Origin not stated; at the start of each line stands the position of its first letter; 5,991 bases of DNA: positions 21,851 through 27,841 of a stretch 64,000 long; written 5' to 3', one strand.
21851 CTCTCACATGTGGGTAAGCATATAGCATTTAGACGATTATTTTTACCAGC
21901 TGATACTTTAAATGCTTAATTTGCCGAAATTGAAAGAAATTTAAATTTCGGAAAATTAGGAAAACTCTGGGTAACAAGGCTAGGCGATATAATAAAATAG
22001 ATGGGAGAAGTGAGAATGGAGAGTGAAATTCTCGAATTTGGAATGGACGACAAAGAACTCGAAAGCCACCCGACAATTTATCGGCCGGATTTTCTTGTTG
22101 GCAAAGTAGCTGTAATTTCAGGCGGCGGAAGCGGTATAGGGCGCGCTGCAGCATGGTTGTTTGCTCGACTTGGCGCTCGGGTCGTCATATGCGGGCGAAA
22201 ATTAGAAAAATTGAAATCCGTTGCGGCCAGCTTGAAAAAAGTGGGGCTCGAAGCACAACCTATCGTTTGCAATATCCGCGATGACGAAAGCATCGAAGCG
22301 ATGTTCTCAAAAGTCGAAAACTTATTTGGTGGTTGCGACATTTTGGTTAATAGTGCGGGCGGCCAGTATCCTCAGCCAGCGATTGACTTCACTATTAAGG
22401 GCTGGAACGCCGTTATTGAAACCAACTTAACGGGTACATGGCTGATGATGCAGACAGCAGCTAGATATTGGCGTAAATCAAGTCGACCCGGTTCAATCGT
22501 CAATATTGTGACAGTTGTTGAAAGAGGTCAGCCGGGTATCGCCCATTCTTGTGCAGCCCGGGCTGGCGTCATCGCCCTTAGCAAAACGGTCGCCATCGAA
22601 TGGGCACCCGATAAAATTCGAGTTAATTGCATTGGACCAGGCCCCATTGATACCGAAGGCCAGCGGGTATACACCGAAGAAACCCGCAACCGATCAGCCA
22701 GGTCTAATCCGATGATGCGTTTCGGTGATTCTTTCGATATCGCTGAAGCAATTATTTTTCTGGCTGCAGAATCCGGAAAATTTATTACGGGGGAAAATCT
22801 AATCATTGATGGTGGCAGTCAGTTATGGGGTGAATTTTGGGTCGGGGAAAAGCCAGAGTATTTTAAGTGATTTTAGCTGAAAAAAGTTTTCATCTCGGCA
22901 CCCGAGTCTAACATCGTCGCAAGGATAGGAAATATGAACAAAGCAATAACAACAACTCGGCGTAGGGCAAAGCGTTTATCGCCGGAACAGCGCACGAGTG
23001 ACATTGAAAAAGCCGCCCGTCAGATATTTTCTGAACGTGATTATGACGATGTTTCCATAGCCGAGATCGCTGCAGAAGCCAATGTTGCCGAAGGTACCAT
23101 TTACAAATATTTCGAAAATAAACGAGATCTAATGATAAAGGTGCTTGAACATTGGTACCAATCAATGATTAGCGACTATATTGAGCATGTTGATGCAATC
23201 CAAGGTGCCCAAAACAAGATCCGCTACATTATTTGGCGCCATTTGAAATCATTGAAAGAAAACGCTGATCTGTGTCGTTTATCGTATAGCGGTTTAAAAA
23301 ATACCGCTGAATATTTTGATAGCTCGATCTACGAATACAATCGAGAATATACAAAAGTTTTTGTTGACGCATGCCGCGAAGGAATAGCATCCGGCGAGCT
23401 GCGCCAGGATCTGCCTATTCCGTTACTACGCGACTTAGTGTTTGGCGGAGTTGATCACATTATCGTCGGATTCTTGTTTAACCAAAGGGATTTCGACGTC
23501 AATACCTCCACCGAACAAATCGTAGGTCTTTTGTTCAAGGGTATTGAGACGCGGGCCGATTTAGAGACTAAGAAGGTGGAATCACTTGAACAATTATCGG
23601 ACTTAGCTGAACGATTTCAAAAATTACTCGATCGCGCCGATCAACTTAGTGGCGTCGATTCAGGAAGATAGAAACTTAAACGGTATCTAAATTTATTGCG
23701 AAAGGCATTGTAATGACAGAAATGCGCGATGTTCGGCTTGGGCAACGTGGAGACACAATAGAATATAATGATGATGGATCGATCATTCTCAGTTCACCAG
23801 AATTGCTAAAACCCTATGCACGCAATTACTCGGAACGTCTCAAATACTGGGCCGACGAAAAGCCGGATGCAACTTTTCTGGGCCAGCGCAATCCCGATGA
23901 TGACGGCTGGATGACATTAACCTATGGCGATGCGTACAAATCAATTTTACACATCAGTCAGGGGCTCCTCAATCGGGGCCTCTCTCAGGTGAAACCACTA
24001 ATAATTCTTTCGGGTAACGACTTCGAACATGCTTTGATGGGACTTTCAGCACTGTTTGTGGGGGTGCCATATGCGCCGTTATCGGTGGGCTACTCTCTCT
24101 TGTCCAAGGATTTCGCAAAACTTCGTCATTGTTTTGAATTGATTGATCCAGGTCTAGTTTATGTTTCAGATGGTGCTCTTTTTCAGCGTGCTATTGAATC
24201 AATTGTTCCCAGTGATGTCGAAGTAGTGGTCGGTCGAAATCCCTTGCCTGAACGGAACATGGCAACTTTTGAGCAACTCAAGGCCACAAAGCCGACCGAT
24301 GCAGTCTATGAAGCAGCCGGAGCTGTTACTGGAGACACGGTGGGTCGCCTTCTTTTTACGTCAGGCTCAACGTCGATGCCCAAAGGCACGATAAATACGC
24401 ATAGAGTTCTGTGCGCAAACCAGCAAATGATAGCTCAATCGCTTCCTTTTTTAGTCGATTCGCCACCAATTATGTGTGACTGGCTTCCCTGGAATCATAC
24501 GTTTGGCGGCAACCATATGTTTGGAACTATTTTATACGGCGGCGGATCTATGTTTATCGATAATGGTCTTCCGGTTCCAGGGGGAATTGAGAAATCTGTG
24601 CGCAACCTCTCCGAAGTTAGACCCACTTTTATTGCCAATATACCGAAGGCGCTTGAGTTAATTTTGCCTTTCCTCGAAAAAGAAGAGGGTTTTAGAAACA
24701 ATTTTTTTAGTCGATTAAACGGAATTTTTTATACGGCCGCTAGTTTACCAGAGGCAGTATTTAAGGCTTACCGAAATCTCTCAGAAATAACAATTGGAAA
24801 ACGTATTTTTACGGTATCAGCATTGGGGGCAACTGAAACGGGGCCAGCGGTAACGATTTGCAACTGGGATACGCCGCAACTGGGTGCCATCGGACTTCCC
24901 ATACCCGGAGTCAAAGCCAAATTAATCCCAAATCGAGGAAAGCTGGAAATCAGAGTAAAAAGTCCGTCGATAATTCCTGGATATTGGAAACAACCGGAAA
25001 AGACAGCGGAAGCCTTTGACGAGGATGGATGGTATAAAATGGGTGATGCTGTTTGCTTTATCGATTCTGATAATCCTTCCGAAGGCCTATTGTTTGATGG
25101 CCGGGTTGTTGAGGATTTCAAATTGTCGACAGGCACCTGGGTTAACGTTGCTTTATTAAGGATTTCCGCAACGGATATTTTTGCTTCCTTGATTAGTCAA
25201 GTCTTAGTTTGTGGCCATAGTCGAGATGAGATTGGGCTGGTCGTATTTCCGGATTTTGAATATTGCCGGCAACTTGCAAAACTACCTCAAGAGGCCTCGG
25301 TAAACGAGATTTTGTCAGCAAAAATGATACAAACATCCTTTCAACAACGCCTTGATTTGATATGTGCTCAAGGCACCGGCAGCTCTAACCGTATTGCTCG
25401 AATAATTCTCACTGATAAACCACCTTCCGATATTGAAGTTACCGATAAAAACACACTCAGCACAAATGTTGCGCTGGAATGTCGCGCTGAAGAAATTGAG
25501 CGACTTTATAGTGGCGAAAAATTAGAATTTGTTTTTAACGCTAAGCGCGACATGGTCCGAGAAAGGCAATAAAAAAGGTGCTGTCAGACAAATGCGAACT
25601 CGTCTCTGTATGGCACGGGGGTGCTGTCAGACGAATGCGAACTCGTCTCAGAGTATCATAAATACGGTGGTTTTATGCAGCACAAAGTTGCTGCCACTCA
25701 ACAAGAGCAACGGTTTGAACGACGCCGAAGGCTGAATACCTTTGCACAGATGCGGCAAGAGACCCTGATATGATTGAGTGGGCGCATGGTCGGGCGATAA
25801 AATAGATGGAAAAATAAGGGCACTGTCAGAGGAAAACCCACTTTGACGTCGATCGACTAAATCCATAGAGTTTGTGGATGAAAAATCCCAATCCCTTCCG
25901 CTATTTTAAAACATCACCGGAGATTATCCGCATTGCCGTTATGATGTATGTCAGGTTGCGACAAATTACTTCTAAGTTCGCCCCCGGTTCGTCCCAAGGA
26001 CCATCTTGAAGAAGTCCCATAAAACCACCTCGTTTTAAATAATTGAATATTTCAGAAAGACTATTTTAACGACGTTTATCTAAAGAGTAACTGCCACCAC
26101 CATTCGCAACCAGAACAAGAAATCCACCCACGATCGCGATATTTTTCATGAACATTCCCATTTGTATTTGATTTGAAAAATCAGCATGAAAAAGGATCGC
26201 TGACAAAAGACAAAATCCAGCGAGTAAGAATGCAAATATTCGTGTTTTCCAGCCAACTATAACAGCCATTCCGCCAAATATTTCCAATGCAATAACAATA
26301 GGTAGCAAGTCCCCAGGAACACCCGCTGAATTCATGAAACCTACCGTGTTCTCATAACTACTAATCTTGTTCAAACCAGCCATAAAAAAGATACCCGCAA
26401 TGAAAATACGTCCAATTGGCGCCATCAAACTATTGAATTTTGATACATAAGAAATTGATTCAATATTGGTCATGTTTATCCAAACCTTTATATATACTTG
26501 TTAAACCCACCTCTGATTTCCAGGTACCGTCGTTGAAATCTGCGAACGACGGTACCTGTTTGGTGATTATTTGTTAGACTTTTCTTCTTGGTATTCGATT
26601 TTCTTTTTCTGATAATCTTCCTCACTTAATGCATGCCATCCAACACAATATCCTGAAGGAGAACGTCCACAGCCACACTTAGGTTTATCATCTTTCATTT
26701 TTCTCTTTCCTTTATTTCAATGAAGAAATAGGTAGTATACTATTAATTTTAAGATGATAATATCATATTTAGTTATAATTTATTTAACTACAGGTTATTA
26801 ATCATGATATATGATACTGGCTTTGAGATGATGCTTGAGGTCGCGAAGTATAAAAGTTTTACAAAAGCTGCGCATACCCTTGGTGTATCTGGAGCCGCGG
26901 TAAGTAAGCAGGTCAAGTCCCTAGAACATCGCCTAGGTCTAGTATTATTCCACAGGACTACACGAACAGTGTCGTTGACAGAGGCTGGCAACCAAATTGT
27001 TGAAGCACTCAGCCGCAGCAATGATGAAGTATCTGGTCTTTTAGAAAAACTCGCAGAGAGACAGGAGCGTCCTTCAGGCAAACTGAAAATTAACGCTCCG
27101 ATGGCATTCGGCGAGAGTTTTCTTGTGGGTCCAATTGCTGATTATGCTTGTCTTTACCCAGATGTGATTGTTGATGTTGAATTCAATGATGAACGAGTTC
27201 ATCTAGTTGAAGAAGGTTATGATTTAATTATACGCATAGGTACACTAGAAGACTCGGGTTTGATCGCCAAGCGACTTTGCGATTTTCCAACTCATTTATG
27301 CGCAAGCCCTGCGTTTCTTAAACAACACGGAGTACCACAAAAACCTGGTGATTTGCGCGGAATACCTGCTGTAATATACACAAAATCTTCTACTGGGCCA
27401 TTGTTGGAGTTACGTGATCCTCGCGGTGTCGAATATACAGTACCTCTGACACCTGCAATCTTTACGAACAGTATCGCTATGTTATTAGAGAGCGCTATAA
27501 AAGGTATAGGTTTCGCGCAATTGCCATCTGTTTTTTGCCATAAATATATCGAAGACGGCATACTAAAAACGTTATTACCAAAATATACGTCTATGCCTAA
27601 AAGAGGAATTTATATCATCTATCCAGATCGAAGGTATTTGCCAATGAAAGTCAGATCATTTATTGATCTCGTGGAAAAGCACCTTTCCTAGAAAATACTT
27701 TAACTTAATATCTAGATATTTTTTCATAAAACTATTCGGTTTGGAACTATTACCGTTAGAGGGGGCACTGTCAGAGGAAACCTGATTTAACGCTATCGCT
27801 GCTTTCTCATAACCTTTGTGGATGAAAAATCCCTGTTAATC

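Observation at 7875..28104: ~20-kb integrase-less mosaic island bounded by 114-bp direct repeats containing the tRNA-Ser(CGA) 3' end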

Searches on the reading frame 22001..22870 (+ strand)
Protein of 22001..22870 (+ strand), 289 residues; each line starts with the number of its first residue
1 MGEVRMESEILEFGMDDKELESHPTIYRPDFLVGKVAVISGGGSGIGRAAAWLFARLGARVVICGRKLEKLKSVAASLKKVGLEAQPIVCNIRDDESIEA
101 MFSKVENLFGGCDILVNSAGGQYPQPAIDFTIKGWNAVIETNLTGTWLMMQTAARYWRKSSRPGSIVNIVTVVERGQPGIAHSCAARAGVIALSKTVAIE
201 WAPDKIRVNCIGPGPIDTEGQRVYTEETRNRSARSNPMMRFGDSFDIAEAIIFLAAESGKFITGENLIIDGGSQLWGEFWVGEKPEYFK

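Call 8: search_protein_families(library=pfam, proteins=[window:22001-22870:+])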
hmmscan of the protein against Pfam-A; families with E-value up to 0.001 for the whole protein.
window:22001-22870:+ (289 aa): 5 families
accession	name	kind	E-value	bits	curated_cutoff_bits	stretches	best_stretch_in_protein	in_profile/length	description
PF13561.12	adh_short_C2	-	1.2e-56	192.4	27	1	44-272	6-234/236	Enoyl-(Acyl carrier protein) reductase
PF00106.31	adh_short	-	1.1e-45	156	26.6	1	35-225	1-191/195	short chain dehydrogenase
PF08659.16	KR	-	4.5e-09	36.9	22.6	1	38-153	4-123/180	KR domain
PF03435.24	Sacchrp_dh_NADP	-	0.00011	23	25.1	1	41-134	5-91/129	Saccharopine dehydrogenase NADP binding domain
PF23441.1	SDR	-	0.00025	21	27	1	37-273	10-255/258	SDR-like rossmann domain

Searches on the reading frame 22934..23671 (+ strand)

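Call 9: search_protein_families(library=pfam, proteins=[window:22934-23671:+])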
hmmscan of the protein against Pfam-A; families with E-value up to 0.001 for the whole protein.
window:22934-23671:+ (245 aa): 5 families
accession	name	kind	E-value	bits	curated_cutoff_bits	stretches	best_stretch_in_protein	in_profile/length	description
PF00440.29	TetR_N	-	5.8e-16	58.4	24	1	26-68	3-45/47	Bacterial regulatory proteins, tetR family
PF08359.16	TetR_C_4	-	6.5e-15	55.9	21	1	78-203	8-133/133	YsiA-like protein, C-terminal region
PF17932.6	TetR_C_24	-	1.6e-05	25.6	26.4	1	92-171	4-82/114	Tetracyclin repressor-like, C-terminal domain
PF08281.18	Sigma70_r4_2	-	0.00021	21.3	25.7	1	28-59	15-46/54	Sigma-70, region 4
PF13022.12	HTH_Tnp_1_2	-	0.00062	20.3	27.9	0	26-64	13-51/122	Helix-turn-helix of insertion element transposase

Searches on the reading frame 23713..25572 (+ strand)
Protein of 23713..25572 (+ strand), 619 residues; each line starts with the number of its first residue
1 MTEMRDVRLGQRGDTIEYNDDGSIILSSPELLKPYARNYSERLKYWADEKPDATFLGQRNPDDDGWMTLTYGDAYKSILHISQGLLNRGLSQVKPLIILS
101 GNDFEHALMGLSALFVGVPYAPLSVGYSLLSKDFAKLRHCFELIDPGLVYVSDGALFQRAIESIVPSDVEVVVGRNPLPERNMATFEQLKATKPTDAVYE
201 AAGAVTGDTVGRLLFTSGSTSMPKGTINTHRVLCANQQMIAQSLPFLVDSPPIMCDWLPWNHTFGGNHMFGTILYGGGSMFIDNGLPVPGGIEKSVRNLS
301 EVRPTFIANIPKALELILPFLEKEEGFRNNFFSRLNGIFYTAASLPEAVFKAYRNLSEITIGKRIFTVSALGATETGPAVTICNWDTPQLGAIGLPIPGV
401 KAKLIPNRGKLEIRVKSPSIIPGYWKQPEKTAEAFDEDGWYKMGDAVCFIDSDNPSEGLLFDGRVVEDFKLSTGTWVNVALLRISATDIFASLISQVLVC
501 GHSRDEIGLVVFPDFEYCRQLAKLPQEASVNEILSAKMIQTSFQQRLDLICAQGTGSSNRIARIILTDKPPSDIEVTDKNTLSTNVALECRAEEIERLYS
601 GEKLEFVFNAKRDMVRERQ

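Call 9: search_protein_families(library=pfam, proteins=[window:23713-25572:+])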
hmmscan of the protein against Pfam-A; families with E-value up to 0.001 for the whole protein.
window:23713-25572:+ (619 aa): 2 families
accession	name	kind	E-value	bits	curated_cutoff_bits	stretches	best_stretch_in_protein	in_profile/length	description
PF00501.34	AMP-binding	-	1.8e-36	126.2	29.9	1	45-425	3-384/384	AMP-binding enzyme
PF23562.2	AMP-binding_C_3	-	0.0001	23.1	20.8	1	492-601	26-122/124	AMP-binding enzyme C-terminal domain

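Call 68: find_encoding_contigs(protein=window:23713-25572:+, flank=10000, max_places=8)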
Protein window:23713-25572:+ (619 aa): 2 contigs read that carry it; 2 places shown.
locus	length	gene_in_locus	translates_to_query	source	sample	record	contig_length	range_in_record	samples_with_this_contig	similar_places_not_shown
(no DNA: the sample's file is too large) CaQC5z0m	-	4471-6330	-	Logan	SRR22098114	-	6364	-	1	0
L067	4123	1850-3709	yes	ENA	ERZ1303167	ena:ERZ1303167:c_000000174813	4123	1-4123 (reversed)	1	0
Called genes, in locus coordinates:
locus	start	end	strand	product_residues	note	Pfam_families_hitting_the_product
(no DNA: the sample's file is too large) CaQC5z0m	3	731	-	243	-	?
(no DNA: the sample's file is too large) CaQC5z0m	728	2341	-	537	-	PF03255:ACCA, PF01039:Carboxyl_trans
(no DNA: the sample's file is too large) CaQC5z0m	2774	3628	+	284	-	PF00106:adh_short, PF08659:KR, PF13561:adh_short_C2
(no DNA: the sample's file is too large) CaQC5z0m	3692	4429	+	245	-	PF17932:TetR_C_24 (faint), PF00440:TetR_N, PF08359:TetR_C_4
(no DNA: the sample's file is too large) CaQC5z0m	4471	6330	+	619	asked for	PF00501:AMP-binding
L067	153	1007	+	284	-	PF00106:adh_short, PF08659:KR, PF13561:adh_short_C2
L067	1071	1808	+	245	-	PF17932:TetR_C_24 (faint), PF00440:TetR_N, PF08359:TetR_C_4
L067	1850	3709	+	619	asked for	PF00501:AMP-binding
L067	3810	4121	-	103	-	?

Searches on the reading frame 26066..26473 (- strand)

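Call 9: search_protein_families(library=pfam, proteins=[window:26066-26473:-])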
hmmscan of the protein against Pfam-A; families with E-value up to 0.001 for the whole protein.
window:26066-26473:- (135 aa): 5 families
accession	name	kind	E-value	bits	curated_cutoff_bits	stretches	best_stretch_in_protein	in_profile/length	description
PF07681.17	DoxX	-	1.6e-17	64.4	23.6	1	20-97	4-85/85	DoxX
PF02077.20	SURF4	-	2.1e-07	31.3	27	1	69-134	191-263/267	SURF4 family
PF07291.16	MauE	-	7.7e-07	29.9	27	1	18-94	5-90/128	Methylamine utilisation protein MauE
PF13564.11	DoxX_2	-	2.5e-05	24.8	26.3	1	24-102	5-87/103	DoxX-like family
PF15111.12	TMEM101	-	0.00042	20.4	27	1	60-125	53-122/252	TMEM101 protein family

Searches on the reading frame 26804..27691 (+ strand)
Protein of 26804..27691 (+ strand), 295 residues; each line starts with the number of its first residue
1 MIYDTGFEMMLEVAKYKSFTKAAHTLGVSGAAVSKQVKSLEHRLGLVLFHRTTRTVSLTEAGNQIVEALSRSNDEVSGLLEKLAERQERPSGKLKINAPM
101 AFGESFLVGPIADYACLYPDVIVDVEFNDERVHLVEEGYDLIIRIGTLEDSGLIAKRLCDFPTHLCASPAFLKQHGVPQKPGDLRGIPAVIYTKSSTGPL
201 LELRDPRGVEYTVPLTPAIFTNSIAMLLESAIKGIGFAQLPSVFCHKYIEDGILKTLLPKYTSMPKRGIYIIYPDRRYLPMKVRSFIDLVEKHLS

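Call 9: search_protein_families(library=pfam, proteins=[window:26804-27691:+])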
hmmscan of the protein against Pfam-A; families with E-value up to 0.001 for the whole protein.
window:26804-27691:+ (295 aa): 3 families
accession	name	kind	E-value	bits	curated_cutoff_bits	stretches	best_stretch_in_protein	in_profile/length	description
PF03466.25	LysR_substrate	-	5.4e-34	117.8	28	1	88-294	2-208/209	LysR substrate binding domain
PF00126.33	HTH_1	-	2.4e-19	69.5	26.6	1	8-62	5-59/60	Bacterial regulatory helix-turn-helix protein, lysR family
PF18024.7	HTH_50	-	8.9e-05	22.5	27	0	13-38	20-45/50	Helix-turn-helix domain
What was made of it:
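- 26066..27691 (.): Cargo module 3: DoxX (26066-26473, minus strand) and a LysR regulator (26804-27691, plus strand). IS6 ends bound the module. Pfam, call 9.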

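Call 32: find_encoding_contigs(protein=window:26804-27691:+, flank=10000, max_places=8)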
Protein window:26804-27691:+ (295 aa): 2 contigs read that carry it; 2 places shown.
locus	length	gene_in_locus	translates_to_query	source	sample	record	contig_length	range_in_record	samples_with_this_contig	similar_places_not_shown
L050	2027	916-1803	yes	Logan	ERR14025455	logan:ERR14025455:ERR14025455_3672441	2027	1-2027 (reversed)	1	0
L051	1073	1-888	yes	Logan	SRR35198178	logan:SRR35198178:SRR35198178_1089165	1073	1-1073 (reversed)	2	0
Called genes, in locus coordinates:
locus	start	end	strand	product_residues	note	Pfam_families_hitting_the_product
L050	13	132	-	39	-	-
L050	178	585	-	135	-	PF07291:MauE (weak), PF07681:DoxX, PF13564:DoxX_2 (weak), PF02077:SURF4 (weak)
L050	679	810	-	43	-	-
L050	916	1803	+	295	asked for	PF00126:HTH_1, PF03466:LysR_substrate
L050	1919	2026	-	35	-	?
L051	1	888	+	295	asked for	PF00126:HTH_1, PF03466:LysR_substrate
